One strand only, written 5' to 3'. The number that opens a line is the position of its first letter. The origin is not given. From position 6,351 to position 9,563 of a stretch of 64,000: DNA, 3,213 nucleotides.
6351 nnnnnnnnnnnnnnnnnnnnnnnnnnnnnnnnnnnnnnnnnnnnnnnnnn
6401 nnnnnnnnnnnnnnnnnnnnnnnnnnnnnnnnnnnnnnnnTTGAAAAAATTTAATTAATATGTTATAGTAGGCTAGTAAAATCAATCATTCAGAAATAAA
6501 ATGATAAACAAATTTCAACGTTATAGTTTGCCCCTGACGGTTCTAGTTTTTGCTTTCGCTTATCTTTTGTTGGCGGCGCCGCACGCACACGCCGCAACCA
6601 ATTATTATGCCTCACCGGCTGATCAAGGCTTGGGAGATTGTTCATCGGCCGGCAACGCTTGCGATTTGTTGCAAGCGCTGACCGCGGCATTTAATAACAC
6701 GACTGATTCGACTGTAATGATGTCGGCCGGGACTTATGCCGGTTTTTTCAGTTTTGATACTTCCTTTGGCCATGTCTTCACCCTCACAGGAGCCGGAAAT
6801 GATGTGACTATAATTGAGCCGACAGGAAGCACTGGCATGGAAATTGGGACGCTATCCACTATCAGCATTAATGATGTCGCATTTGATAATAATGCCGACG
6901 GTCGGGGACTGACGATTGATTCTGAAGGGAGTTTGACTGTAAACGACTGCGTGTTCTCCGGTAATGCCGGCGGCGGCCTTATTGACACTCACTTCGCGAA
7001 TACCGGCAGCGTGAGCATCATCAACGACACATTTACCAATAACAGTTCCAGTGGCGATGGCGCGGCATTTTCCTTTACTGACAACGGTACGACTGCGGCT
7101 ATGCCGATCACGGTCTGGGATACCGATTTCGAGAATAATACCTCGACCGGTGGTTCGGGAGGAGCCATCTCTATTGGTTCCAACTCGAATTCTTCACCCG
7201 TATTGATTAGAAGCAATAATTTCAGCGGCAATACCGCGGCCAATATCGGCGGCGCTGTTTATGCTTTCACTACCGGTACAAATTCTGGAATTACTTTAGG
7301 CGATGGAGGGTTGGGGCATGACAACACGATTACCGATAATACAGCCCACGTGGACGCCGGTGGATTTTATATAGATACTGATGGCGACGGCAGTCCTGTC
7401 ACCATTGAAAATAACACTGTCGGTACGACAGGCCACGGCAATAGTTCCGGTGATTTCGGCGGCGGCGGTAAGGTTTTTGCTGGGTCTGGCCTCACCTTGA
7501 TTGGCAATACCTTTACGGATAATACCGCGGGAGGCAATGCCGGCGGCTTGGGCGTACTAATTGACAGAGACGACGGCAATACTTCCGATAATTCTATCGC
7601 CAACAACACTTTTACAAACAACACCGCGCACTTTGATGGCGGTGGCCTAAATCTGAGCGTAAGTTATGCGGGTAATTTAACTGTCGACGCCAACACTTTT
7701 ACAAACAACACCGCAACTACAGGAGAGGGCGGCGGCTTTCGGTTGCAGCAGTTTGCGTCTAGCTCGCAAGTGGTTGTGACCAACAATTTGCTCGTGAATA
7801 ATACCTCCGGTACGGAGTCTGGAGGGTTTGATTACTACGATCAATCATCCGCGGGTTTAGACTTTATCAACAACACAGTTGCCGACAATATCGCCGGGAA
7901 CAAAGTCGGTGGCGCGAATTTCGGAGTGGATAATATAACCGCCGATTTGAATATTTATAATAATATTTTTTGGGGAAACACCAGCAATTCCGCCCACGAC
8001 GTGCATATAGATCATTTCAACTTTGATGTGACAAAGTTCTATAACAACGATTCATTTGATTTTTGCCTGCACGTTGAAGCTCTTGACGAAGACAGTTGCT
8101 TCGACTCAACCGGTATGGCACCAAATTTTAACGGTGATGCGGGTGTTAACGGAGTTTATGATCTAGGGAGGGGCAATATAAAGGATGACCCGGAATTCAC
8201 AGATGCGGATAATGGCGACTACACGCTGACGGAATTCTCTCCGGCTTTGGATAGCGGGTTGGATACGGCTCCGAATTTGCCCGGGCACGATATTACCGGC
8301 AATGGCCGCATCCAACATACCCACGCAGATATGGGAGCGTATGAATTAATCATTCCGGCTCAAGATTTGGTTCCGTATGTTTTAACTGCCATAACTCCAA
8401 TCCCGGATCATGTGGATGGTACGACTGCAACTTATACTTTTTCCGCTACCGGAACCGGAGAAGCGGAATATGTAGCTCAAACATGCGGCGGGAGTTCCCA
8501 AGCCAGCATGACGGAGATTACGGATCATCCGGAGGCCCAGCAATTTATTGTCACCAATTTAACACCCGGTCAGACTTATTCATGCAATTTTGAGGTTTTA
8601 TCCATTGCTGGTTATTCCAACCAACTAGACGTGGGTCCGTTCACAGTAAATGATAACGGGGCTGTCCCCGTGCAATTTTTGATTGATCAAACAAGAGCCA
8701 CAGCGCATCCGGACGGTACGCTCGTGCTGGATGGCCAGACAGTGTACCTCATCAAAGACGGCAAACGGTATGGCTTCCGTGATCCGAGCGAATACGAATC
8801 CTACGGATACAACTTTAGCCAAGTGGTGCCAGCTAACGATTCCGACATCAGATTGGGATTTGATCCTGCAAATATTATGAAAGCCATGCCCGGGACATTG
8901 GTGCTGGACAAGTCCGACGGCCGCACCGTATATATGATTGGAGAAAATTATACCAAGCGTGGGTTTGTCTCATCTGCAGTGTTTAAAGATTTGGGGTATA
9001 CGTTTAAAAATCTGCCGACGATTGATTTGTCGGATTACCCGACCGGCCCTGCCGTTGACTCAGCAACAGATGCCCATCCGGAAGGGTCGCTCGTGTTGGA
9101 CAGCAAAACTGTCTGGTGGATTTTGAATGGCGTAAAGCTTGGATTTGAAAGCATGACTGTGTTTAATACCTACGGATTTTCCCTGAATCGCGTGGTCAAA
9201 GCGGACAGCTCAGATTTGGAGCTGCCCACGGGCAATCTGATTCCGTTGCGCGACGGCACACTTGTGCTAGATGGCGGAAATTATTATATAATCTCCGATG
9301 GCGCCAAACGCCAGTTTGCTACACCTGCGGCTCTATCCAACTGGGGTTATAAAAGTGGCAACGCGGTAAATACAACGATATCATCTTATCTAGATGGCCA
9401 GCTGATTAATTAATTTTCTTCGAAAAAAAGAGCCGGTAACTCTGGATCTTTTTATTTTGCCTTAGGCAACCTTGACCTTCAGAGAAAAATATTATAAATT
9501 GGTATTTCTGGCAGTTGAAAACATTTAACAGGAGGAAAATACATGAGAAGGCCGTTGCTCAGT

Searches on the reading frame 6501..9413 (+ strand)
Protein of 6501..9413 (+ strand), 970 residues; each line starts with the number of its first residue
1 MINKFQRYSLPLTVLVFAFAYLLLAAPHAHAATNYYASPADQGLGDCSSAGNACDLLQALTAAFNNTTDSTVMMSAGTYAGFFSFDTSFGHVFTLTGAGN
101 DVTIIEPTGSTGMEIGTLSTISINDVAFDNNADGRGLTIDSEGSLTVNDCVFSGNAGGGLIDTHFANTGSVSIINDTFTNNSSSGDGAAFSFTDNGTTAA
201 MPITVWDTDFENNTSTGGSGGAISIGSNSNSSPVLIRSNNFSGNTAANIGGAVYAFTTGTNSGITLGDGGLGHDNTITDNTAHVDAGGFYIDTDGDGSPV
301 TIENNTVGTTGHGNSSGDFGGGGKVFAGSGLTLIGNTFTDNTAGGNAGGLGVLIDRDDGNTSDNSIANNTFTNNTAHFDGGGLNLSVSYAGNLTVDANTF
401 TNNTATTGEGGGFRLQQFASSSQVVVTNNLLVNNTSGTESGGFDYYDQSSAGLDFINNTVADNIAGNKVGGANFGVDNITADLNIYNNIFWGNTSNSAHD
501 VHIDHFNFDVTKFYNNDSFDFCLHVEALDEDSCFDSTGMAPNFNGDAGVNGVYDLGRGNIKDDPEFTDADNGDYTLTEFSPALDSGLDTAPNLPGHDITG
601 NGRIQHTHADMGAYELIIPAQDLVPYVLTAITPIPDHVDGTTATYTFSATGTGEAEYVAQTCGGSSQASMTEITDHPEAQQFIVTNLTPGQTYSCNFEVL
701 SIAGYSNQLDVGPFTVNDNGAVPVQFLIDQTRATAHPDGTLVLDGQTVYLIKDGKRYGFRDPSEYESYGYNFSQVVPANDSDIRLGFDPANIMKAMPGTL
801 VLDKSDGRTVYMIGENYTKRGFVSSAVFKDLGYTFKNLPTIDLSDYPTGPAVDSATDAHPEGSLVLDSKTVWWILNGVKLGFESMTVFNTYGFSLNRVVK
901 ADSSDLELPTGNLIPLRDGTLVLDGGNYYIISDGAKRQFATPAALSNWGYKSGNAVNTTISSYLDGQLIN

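Call 10: search_protein_families(library=pfam, proteins=[window:6501-9413:+])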
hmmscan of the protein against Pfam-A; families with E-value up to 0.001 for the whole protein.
window:6501-9413:+ (970 aa): 1 family
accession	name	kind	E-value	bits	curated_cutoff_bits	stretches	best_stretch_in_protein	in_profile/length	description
PF13229.12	Beta_helix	-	5.1e-13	49.4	25.9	2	274-404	33-138/158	Right handed beta helix region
